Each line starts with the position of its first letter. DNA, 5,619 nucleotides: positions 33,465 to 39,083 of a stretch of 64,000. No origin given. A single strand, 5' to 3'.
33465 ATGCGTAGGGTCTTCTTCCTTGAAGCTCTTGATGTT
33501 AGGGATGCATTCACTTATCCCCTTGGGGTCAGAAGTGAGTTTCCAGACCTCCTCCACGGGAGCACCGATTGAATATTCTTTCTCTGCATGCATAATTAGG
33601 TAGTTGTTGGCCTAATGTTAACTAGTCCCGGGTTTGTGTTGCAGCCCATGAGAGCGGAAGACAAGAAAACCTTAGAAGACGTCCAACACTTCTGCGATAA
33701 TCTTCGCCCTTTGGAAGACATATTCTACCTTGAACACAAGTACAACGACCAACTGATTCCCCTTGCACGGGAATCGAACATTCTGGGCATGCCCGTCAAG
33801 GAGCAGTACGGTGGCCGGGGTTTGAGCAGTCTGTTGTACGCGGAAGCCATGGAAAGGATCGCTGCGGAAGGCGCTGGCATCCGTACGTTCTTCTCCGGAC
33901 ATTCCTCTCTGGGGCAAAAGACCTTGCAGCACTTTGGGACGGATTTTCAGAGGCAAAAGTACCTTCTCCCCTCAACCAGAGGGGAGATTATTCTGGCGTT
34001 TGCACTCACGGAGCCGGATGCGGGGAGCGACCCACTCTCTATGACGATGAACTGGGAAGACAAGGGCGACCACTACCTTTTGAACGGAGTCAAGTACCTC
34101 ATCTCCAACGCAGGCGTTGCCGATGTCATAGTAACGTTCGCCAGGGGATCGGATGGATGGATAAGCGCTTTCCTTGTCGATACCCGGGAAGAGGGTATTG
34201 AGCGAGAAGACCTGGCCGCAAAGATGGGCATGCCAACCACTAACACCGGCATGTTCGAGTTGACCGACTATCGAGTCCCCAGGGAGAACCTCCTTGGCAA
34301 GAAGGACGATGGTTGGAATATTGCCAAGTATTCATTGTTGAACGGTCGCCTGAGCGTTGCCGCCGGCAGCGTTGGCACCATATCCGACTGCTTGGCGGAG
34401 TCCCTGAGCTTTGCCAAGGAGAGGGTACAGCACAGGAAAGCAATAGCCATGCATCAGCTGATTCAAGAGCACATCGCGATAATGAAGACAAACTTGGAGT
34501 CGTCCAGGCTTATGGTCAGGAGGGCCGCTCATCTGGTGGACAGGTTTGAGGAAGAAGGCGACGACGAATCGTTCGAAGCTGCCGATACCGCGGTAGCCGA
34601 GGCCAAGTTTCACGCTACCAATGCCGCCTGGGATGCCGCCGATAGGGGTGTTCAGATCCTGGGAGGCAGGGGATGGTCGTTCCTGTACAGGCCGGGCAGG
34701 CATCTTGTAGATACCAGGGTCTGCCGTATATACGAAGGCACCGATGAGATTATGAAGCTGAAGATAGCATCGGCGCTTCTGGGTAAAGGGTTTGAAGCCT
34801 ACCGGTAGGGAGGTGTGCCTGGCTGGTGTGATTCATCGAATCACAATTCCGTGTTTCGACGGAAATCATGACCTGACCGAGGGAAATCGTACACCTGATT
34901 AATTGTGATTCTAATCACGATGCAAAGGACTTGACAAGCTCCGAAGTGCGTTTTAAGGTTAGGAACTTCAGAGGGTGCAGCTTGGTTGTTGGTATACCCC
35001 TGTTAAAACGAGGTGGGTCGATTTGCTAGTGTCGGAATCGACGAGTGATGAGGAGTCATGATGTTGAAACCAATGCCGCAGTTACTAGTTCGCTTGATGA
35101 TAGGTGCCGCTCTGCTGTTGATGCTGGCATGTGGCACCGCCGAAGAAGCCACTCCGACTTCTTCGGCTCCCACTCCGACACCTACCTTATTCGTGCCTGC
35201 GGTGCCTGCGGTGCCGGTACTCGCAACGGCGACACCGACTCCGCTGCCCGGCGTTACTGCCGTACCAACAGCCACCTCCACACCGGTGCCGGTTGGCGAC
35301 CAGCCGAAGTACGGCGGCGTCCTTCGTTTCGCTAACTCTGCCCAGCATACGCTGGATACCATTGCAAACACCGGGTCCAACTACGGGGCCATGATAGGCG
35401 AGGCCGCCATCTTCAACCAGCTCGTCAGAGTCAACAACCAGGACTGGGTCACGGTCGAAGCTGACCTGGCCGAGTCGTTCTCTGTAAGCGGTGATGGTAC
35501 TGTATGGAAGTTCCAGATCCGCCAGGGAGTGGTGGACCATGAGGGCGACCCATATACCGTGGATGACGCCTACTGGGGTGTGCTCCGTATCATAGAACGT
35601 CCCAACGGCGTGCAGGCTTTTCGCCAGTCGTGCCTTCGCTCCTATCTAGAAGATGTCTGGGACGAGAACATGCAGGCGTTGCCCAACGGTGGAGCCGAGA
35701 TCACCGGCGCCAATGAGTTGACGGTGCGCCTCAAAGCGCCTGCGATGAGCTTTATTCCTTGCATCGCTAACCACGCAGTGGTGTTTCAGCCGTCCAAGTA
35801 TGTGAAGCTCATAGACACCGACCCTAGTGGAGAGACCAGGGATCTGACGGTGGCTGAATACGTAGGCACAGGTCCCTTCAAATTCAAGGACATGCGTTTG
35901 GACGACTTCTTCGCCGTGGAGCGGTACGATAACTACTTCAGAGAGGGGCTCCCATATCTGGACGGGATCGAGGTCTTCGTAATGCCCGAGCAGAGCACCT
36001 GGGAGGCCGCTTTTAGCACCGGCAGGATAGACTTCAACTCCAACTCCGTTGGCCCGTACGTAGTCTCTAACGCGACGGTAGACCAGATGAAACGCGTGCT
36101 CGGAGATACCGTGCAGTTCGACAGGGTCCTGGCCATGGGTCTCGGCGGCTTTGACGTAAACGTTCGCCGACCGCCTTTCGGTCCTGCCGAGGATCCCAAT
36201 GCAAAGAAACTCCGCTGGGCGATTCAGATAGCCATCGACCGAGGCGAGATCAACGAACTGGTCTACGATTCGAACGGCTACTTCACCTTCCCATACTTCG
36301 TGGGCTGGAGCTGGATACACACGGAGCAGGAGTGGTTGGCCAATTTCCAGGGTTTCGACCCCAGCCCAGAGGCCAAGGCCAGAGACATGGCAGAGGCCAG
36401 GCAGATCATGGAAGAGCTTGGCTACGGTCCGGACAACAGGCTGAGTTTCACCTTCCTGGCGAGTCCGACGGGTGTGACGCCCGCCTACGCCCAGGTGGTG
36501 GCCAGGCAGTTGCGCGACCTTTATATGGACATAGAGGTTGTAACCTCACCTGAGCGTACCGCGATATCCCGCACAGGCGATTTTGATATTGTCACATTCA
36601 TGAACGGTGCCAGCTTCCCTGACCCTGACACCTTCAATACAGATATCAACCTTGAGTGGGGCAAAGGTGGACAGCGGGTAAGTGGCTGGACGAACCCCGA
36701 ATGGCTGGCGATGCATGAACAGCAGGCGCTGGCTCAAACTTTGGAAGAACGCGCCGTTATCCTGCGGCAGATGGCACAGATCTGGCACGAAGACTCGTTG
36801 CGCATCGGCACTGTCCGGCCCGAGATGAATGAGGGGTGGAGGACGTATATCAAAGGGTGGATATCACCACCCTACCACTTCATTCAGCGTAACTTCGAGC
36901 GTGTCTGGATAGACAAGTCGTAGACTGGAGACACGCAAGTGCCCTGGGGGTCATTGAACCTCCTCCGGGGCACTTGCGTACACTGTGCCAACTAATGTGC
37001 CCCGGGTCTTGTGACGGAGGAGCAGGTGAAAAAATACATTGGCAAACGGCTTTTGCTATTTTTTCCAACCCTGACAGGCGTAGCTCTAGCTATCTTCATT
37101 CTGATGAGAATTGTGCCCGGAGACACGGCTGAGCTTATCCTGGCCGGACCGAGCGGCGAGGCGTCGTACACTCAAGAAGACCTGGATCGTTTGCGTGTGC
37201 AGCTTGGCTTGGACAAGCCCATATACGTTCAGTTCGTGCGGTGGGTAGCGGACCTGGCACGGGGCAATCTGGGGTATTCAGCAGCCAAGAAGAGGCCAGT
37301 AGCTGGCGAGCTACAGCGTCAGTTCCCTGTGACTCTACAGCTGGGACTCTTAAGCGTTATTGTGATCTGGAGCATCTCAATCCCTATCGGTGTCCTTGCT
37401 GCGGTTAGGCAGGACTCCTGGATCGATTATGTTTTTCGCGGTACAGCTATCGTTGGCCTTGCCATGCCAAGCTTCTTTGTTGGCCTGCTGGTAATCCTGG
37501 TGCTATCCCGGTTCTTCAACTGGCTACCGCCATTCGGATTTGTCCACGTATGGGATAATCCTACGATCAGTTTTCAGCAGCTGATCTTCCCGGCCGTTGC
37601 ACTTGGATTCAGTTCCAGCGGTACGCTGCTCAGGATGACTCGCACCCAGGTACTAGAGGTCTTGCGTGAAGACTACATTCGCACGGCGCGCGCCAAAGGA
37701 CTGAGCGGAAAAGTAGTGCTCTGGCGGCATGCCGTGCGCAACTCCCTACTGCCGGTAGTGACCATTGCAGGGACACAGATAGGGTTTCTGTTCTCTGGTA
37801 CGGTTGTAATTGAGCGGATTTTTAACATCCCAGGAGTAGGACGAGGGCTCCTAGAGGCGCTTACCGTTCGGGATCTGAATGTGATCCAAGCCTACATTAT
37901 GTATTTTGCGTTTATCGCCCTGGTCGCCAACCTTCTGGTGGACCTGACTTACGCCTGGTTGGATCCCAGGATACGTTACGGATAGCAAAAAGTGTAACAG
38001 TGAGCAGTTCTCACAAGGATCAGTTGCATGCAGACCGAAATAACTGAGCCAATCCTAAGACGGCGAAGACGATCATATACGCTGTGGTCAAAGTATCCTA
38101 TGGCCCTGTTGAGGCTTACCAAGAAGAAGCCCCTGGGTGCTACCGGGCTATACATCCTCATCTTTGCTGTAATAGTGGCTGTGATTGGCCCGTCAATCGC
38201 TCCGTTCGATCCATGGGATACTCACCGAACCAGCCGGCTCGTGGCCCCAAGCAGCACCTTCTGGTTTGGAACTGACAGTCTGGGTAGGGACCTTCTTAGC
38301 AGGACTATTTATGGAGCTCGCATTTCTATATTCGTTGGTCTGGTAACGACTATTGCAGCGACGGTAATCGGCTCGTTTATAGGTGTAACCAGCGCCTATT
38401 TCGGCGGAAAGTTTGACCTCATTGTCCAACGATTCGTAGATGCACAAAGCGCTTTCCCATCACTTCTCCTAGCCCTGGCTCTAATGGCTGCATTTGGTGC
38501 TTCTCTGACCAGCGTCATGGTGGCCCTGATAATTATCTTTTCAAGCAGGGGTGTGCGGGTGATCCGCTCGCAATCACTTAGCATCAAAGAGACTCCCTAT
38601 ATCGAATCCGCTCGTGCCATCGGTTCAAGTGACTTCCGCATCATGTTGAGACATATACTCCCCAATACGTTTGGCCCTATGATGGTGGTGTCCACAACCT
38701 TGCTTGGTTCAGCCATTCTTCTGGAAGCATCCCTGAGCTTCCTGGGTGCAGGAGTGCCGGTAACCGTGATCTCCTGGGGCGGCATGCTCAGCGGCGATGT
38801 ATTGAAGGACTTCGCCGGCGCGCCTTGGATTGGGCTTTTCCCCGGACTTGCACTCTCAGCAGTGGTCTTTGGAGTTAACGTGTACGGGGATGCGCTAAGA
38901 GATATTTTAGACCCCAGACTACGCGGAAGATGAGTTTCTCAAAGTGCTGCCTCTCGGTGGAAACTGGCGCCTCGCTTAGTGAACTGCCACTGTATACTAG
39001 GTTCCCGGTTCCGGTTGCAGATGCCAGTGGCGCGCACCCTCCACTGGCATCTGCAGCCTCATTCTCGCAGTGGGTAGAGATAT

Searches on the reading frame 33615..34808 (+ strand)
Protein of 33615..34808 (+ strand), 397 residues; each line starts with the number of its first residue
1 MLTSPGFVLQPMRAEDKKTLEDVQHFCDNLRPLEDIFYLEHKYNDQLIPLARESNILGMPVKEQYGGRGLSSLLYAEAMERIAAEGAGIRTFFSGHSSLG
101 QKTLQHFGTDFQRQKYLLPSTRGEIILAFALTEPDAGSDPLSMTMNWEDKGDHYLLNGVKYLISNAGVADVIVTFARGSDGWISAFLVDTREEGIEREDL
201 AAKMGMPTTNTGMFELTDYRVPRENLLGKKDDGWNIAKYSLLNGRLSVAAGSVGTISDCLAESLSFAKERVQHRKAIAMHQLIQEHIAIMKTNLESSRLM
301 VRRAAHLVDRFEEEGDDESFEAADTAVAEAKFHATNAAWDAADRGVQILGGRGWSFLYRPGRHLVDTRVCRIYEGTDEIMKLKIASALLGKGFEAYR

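Call 6: search_protein_families(library=pfam, proteins=[window:33615-34808:+])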
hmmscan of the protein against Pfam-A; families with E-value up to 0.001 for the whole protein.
window:33615-34808:+ (397 aa): 4 families
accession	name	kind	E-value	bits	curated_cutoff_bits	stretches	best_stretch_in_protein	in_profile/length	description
PF00441.29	Acyl-CoA_dh_1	-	1.7e-36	126.1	22.4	1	231-388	1-149/150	Acyl-CoA dehydrogenase, C-terminal domain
PF02770.24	Acyl-CoA_dh_M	-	4e-21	75.4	33.3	1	128-218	1-96/97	Acyl-CoA dehydrogenase, middle domain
PF02771.21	Acyl-CoA_dh_N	-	7.3e-19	68.7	22.9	1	15-124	3-113/113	Acyl-CoA dehydrogenase, N-terminal domain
PF08028.16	Acyl-CoA_dh_2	-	5.7e-09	36.8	22.7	1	248-377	3-133/134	Acyl-CoA dehydrogenase, C-terminal domain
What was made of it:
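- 33615..34808 (+): Acyl-CoA dehydrogenase, probable module member. Three ACAD Pfam domains (call 6).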

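Call 7: search_protein_families(library=ncbifam, proteins=[window:33615-34808:+], max_evalue=0.001)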
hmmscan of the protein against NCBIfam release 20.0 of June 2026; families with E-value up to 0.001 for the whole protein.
window:33615-34808:+ (397 aa): 22 families
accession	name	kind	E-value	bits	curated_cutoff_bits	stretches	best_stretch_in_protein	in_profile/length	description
NF045552.1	GlutCoADH_Des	equivalog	1.3e-63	215.5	470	1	32-390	26-381/387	glutaryl-CoA dehydrogenase Acd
NF042972.1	AcrlCoAredClosAcrC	equivalog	4.2e-63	213.3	640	1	23-389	16-377/378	acryloyl-CoA reductase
NF058590.1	AcCoDHFadEBacil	equivalog_domain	5.4e-62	210.1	600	1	33-393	44-415/586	acyl-CoA dehydrogenase FadE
NF053553.1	prodigi_MBC_PigA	equivalog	1.1e-52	179.4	500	1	15-386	8-377/381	prodigiosin MBC biosynthesis dehydrogenase PigA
NF045652.1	ProlPCPDhRedW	equivalog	2.7e-45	154.8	650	1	50-388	39-373/376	L-prolyl-[peptidyl-carrier protein] dehydrogenase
NF052270.1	Staph_DH_FadE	equivalog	6.2e-42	143.7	600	1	81-392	94-397/400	acyl-CoA dehydrogenase FadE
NF008997.0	PRK12341.1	equivalog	7.7e-42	143.7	537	1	40-387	35-374/382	acyl-CoA dehydrogenase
NF042439.1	SulpropCoADesulf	equivalog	2.7e-41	141.6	600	1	42-391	24-373/379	3-sulfinopropanoyl-CoA desulfinase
NF043006.1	CyhCrbnylCoADH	equivalog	1.1e-37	130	650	1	40-387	33-374/380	cyclohexane-1-carbonyl-CoA dehydrogenase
NF002885.1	PRK03354.1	equivalog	3e-36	125.3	540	1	60-387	55-372/378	crotonobetainyl-CoA dehydrogenase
TIGR03207.1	cyc_hxne_CoA_dh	equivalog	3.1e-27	95.3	575.35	1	53-385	43-368/372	cyclohexanecarboxyl-CoA dehydrogenase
TIGR04022.1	sulfur_SfnB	equivalog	1.3e-23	83.5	430.9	1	52-369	43-361/391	SfnB family sulfur acquisition oxidoreductase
NF007000.1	PRK09463.1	subfamily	7.6e-23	80.7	600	1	41-353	72-397/726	acyl-CoA dehydrogenase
TIGR03204.1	pimC_large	equivalog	1.5e-18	66.9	623.85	1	51-300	46-297/395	pimeloyl-CoA dehydrogenase large subunit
TIGR03203.1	pimD_small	equivalog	1.4e-16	60.6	652.7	1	53-363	48-351/378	pimeloyl-CoA dehydrogenase small subunit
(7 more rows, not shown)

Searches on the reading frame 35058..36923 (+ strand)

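Call 4: search_protein_families(library=pfam, proteins=[window:35058-36923:+], max_evalue=0.001)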
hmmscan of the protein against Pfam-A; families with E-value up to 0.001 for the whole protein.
window:35058-36923:+ (621 aa): 1 family
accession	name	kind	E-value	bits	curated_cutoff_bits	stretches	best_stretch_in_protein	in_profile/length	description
PF00496.27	SBP_bac_5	-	1.3e-49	169.7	32.4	1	133-529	2-359/368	Bacterial extracellular solute-binding proteins, family 5 Middle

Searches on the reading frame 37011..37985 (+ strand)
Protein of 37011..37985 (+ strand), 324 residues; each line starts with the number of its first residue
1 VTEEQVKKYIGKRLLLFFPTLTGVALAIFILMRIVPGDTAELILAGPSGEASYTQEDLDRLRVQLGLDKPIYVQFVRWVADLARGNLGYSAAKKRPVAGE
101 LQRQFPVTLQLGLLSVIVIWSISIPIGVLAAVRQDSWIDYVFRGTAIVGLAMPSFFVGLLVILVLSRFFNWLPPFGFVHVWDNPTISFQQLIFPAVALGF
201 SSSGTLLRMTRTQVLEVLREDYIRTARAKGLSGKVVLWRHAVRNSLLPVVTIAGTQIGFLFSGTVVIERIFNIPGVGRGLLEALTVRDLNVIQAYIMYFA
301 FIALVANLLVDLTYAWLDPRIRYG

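Call 4: search_protein_families(library=pfam, proteins=[window:37011-37985:+], max_evalue=0.001)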
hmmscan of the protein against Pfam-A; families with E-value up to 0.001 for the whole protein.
window:37011-37985:+ (324 aa): 2 families
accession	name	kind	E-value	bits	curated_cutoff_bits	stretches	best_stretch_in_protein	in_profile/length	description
PF00528.27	BPD_transp_1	-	8e-38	130.5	26.4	1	124-322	2-183/184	Binding-protein-dependent transport system inner membrane component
PF19300.4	BPD_transp_1_N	-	3.2e-08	34.2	23.8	1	9-111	4-113/114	Binding-prot-dependent transport system membrane comp, N-term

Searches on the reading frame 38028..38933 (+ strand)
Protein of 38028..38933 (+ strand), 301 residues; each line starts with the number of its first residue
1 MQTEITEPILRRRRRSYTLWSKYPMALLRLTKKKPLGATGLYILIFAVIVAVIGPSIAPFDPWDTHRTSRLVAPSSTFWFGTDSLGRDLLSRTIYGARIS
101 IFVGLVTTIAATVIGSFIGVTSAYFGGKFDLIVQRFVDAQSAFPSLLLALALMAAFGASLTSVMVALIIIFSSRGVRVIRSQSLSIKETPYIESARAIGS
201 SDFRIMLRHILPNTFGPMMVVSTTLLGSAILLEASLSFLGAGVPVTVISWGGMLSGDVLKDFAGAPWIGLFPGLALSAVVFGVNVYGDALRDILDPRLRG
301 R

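Call 4: search_protein_families(library=pfam, proteins=[window:38028-38933:+], max_evalue=0.001)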
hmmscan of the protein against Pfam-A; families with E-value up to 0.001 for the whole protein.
window:38028-38933:+ (301 aa): 2 families
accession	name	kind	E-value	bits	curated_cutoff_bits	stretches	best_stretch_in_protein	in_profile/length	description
PF00528.27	BPD_transp_1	-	2.8e-27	96.1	26.4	1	115-299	1-183/184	Binding-protein-dependent transport system inner membrane component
PF12911.12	OppC_N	-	5.6e-07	29.8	23.9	1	32-74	11-53/53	N-terminal TM domain of oligopeptide transport permease C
